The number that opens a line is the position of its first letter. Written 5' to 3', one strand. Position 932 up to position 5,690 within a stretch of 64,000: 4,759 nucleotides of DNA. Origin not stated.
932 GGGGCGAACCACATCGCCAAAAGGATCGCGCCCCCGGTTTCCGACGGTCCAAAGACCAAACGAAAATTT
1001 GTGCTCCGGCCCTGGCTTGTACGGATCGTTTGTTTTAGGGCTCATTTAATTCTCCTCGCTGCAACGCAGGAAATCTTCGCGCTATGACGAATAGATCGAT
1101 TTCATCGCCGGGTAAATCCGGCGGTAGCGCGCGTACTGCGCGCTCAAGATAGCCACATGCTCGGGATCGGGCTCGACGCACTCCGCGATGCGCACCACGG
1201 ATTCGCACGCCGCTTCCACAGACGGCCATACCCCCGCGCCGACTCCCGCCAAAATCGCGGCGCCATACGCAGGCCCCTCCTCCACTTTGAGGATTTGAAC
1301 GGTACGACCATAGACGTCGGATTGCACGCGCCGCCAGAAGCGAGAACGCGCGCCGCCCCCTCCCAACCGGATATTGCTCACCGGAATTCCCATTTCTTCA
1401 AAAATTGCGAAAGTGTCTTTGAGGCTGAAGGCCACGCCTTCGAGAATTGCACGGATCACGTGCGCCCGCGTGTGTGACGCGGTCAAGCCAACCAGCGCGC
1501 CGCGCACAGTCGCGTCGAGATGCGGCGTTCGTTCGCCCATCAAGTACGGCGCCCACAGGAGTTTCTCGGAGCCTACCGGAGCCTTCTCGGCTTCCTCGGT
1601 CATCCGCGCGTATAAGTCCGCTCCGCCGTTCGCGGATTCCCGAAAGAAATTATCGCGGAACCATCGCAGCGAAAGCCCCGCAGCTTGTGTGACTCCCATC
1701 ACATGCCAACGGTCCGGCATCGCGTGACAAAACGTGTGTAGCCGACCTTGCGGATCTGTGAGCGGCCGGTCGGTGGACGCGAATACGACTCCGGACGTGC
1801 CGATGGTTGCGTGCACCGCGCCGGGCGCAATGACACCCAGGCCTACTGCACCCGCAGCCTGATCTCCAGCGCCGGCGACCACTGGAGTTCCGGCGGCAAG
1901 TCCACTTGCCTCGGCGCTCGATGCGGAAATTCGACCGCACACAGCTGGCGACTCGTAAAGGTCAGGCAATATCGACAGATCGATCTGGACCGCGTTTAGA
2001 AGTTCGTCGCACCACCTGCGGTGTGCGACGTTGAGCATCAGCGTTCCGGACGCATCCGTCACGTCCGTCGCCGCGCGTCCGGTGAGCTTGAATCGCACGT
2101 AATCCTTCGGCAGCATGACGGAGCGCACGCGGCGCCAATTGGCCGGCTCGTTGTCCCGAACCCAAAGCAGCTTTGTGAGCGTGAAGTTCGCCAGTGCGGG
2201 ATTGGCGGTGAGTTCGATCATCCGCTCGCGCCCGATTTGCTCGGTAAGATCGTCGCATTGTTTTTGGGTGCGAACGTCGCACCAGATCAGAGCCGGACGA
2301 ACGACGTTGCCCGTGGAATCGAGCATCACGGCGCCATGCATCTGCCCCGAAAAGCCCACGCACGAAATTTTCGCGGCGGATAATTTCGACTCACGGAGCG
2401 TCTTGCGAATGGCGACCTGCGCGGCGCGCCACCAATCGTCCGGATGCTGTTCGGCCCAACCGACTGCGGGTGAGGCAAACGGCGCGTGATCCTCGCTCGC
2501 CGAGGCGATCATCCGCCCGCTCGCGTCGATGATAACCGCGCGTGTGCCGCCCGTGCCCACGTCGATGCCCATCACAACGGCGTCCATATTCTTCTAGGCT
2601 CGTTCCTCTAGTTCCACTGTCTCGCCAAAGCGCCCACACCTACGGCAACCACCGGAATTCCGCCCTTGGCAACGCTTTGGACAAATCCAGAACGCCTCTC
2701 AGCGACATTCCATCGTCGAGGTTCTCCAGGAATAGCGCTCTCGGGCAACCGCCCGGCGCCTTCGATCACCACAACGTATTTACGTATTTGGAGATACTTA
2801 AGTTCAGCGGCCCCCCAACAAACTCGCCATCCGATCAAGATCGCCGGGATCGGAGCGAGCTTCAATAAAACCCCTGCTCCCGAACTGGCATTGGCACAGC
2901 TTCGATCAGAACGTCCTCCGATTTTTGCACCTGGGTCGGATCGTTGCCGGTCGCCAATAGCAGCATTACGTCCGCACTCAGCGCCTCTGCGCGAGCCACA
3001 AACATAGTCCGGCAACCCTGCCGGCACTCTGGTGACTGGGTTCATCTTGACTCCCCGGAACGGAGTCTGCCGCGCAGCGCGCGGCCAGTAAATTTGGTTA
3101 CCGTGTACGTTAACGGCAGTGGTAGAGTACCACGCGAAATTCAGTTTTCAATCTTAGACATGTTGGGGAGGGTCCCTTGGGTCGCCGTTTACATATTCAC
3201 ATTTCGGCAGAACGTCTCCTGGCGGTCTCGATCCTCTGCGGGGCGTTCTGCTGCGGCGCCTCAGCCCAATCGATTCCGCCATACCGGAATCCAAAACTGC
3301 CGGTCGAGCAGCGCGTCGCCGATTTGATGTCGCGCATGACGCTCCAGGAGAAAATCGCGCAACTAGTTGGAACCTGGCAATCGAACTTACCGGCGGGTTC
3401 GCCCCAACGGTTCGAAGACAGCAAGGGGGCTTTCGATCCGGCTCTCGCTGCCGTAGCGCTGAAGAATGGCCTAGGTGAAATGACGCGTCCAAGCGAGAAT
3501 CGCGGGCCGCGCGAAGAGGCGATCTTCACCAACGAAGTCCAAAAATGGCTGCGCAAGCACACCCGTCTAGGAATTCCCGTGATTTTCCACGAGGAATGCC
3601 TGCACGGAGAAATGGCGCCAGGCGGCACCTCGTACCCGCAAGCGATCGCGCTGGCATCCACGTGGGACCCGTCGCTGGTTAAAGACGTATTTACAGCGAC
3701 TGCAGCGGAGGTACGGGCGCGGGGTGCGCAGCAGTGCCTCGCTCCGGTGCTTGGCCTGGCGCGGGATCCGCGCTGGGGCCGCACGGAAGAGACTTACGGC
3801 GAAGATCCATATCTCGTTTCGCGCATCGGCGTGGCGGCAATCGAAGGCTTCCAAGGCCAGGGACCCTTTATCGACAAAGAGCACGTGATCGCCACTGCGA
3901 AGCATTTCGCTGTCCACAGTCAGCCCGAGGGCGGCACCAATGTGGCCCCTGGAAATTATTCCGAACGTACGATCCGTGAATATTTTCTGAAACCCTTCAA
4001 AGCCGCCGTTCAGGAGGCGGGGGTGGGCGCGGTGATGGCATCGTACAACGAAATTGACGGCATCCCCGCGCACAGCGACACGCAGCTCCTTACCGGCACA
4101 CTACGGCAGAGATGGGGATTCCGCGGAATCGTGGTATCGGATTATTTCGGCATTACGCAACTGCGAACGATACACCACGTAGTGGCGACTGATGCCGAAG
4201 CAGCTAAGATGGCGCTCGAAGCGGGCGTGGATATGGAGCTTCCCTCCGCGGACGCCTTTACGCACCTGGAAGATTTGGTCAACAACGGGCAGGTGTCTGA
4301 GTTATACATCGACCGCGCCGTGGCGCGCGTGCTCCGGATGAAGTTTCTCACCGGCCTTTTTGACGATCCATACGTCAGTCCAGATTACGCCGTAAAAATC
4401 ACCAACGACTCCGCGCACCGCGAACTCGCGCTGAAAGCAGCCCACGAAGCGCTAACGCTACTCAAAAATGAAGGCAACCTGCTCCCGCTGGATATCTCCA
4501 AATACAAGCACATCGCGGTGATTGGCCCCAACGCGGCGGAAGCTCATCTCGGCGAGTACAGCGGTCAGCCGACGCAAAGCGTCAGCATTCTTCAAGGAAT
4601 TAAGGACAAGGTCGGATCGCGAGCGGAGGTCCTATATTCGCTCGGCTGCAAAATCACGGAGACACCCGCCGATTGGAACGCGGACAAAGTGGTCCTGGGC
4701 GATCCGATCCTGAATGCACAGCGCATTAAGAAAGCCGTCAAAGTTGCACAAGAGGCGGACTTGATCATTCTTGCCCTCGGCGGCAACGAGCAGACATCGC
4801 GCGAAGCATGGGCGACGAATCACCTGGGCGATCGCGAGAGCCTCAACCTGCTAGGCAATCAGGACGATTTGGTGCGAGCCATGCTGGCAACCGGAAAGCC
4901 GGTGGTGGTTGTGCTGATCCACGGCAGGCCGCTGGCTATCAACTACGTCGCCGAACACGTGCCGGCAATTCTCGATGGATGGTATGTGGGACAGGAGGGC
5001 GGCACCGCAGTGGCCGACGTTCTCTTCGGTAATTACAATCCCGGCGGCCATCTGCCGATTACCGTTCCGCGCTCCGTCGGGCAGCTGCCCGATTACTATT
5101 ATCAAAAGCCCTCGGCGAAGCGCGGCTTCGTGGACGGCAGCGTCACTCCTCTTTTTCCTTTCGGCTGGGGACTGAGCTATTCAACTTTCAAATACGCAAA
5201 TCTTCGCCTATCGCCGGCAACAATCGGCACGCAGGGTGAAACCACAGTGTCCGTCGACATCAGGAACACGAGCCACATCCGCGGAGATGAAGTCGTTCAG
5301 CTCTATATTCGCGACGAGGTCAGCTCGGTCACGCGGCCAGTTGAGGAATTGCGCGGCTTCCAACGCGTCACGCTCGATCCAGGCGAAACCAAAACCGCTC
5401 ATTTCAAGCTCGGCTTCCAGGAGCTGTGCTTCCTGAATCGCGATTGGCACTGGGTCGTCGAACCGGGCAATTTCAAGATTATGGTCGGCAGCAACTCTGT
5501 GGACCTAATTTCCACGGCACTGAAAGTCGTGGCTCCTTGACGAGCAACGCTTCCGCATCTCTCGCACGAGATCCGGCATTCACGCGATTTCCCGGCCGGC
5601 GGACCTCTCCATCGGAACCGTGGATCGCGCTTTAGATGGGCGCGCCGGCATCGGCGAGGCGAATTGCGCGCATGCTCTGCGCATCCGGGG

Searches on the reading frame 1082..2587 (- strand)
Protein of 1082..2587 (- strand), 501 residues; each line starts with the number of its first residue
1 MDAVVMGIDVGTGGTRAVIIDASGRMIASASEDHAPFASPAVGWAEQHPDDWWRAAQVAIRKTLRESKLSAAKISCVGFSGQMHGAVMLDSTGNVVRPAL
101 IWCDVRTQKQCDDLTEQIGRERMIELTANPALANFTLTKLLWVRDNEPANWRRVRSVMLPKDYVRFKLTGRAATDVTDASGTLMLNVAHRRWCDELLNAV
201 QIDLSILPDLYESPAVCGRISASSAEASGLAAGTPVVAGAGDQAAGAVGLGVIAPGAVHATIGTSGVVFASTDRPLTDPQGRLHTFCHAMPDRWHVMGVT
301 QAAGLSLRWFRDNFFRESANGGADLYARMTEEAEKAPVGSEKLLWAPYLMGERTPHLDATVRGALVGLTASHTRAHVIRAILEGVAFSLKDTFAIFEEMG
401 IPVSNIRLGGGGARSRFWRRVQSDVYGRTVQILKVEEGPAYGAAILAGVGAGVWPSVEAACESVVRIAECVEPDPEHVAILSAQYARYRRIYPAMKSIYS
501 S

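Call 6: search_protein_families(library=pfam, proteins=[window:1082-2587:-])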
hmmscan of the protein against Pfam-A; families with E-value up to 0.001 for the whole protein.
window:1082-2587:- (501 aa): 3 families
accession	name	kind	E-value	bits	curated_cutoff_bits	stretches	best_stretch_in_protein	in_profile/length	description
PF00370.27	FGGY_N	-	2e-69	234.4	28.8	1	5-249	2-245/245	FGGY family of carbohydrate kinases, N-terminal domain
PF02782.22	FGGY_C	-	9.9e-38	130.3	27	1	260-450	3-197/198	FGGY family of carbohydrate kinases, C-terminal domain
PF01869.26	BcrAD_BadFG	-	0.00026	21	31.5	0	7-82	2-72/271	BadF/BadG/BcrA/BcrD ATPase family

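Call 29: search_protein_families(library=ncbifam, proteins=[window:1082-2587:-], max_evalue=0.00001)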
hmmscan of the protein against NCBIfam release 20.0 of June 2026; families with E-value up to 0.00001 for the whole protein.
window:1082-2587:- (501 aa): 12 families
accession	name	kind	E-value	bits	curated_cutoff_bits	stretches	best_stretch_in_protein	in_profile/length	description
TIGR01312.1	XylB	equivalog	5.1e-167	556.2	380.25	1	6-492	1-480/481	xylulokinase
NF011601.0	PRK15027.1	equivalog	1.9e-109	366.3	912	1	6-498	3-482/484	xylulokinase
TIGR01314.1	gntK_FGGY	equivalog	1.3e-80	271.4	648.55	1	5-480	2-478/505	gluconokinase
NF008187.0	PRK10939.1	equivalog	9.9e-74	248.8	528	1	4-496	5-504/521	autoinducer-2 kinase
TIGR01311.1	glycerol_kin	equivalog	3e-72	243.5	590.35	1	4-474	2-473/496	glycerol kinase GlpK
NF000756.0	PRK00047.1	subfamily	4.6e-68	229.7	498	1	3-462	5-463/502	glycerol kinase GlpK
NF003154.0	PRK04123.1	equivalog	3.8e-50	171.1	428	1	2-492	3-534/554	ribulokinase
TIGR02628.1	fuculo_kin_coli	equivalog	5.7e-42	144.2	470.9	1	4-470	2-461/465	L-fuculokinase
TIGR01234.1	L-ribulokinase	equivalog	2.5e-32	112.4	583.25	1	3-491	1-526/536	ribulokinase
TIGR01315.1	5C_CHO_kinase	subfamily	2.5e-32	112.3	408.7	1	5-490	2-532/541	FGGY family pentulose kinase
TIGR02627.1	rhamnulo_kin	equivalog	1.7e-21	76.3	527.95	1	59-280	53-269/454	rhamnulokinase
NF007925.0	PRK10640.1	equivalog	3.3e-19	68.7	639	1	57-279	57-274/489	rhamnulokinase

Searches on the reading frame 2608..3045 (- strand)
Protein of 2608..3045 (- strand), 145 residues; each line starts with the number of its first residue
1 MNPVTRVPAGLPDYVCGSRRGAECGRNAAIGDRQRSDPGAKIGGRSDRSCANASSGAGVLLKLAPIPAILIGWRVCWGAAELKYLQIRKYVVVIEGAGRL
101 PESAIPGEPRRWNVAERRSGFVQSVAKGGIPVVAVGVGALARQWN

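Call 6: search_protein_families(library=pfam, proteins=[window:2608-3045:-])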
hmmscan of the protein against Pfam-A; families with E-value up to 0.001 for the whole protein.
window:2608-3045:- (145 aa): 0 families

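Call 29: search_protein_families(library=ncbifam, proteins=[window:2608-3045:-], max_evalue=0.00001)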
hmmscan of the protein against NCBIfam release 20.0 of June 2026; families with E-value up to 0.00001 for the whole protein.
window:2608-3045:- (145 aa): 0 families

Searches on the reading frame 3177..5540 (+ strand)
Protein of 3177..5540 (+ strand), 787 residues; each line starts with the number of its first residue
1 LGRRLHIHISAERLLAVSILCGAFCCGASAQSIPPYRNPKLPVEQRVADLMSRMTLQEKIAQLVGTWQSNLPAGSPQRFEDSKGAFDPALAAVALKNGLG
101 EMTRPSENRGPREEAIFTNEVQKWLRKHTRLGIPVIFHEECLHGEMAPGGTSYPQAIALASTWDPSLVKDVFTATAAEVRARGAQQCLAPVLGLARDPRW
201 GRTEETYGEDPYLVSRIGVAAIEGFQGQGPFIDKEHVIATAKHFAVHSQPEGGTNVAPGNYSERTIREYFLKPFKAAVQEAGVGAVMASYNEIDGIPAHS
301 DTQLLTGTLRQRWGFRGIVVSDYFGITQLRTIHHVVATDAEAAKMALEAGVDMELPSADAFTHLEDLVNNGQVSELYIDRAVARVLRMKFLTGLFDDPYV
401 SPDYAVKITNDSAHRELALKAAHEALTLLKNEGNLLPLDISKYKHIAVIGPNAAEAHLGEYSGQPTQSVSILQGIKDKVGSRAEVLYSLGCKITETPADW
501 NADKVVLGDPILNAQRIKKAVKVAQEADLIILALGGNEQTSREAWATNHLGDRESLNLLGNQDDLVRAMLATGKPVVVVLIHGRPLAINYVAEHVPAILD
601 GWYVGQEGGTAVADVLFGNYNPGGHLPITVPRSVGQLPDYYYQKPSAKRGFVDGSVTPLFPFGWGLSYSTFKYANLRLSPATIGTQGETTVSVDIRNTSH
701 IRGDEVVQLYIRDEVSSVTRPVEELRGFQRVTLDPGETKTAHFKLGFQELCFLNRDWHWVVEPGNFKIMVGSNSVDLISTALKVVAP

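Call 6: search_protein_families(library=pfam, proteins=[window:3177-5540:+])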
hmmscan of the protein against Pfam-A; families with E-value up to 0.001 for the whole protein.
window:3177-5540:+ (787 aa): 3 families
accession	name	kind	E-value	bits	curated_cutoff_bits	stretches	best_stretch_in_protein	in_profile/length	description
PF00933.27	Glyco_hydro_3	-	1.2e-79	268.5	27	1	55-387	1-315/316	Glycosyl hydrolase family 3 N terminal domain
PF01915.27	Glyco_hydro_3_C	-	6.1e-60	203.1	31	1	427-668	2-200/200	Glycosyl hydrolase family 3 C-terminal domain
PF14310.12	Fn3-like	-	3.9e-25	88.2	25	1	705-774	1-71/71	Fibronectin type III-like domain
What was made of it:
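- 3177..5540 (+): GH3 glycoside hydrolase, best matches beta-xylosidase models. Pfam GH3 N, C and Fn3-like domains (call 6).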

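Call 29: search_protein_families(library=ncbifam, proteins=[window:3177-5540:+], max_evalue=0.00001)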
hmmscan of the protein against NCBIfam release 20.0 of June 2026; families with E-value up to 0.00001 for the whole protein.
window:3177-5540:+ (787 aa): 8 families
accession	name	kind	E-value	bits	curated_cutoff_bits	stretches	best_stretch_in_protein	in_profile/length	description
NF041579.1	betaxyl_Flavo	equivalog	1.2e-202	674.9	1350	1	128-776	60-705/716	beta-xylosidase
NF052329.1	XyloArabinsidase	equivalog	9.8e-185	615.8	1050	1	43-779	2-724/750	beta-xylosidase/alpha-l-arabinosidase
NF011678.0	PRK15098.1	equivalog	6.3e-167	557.3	666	1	14-777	4-757/765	beta-glucosidase BglX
NF041776.1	xylosidase_Xyl3A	equivalog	8e-155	517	1250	2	129-496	41-427/846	xylan 1,4-beta-xylosidase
NF052331.1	Bet13-16Glucosase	equivalog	4.4e-154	514.5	1330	2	125-776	67-739/750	exo-beta-d-1,3/1,6-glucosidase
NF041610.1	alph_arabinopyran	equivalog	7.4e-92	308.8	1300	1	150-780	58-648/738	exo-alpha-(1->6)-L-arabinopyranosidase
NF052330.1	BetGlucosiCelf0468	equivalog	4.7e-80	269.9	1300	2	151-458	55-351/817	beta-d-glucosidase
NF003740.0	PRK05337.1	equivalog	1.6e-12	47.2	207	1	168-355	100-279/340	beta-N-acetylhexosaminidase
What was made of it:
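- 3177..5540 (+): Best NCBIfam hits are beta-xylosidase models, below their equivalog cut-offs (call 29).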
